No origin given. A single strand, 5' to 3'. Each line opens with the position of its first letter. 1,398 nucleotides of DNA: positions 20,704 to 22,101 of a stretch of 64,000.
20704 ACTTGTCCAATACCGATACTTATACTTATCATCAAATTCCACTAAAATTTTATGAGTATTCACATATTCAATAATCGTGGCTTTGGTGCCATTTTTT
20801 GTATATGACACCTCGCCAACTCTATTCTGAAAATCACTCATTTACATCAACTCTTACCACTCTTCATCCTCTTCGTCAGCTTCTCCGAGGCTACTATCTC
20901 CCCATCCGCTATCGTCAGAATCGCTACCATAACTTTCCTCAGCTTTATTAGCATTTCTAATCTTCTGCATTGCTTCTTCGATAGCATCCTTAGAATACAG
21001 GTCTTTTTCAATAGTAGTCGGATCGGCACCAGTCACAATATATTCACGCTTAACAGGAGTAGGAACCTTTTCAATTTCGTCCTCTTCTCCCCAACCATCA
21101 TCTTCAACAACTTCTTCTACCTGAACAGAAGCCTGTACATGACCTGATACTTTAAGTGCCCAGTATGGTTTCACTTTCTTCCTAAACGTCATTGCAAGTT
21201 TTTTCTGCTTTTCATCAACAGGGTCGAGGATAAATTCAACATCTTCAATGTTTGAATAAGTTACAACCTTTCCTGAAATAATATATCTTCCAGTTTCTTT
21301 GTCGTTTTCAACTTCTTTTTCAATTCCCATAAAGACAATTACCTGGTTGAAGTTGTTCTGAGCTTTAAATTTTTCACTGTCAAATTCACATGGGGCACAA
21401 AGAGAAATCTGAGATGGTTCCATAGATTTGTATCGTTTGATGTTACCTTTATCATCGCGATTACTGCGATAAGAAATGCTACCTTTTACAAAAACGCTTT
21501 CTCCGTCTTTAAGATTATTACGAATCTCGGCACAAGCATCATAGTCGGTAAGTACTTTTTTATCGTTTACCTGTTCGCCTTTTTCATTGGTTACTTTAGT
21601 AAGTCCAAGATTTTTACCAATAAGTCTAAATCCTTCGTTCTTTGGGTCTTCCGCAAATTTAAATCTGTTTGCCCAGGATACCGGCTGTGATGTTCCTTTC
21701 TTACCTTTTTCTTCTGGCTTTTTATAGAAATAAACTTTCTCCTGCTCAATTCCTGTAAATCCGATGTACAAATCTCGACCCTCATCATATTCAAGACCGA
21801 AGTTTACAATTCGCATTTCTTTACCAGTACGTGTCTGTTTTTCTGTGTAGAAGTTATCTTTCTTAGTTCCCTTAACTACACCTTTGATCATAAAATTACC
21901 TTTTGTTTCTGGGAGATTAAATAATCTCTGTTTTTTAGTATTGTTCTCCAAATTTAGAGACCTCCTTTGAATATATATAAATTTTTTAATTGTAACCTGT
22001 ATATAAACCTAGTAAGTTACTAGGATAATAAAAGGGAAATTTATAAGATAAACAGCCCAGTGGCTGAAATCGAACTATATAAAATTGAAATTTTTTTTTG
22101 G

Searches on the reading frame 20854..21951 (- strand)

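Call 38: search_protein_families(library=phrogs, proteins=[window:20854-21951:-], max_evalue=0.00001)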
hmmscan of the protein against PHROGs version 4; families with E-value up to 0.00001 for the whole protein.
window:20854-21951:- (365 aa): 1 family
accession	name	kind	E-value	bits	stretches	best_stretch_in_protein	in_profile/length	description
phrog_2367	-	unknown function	7.5e-33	115.2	1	12-356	8-303/326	-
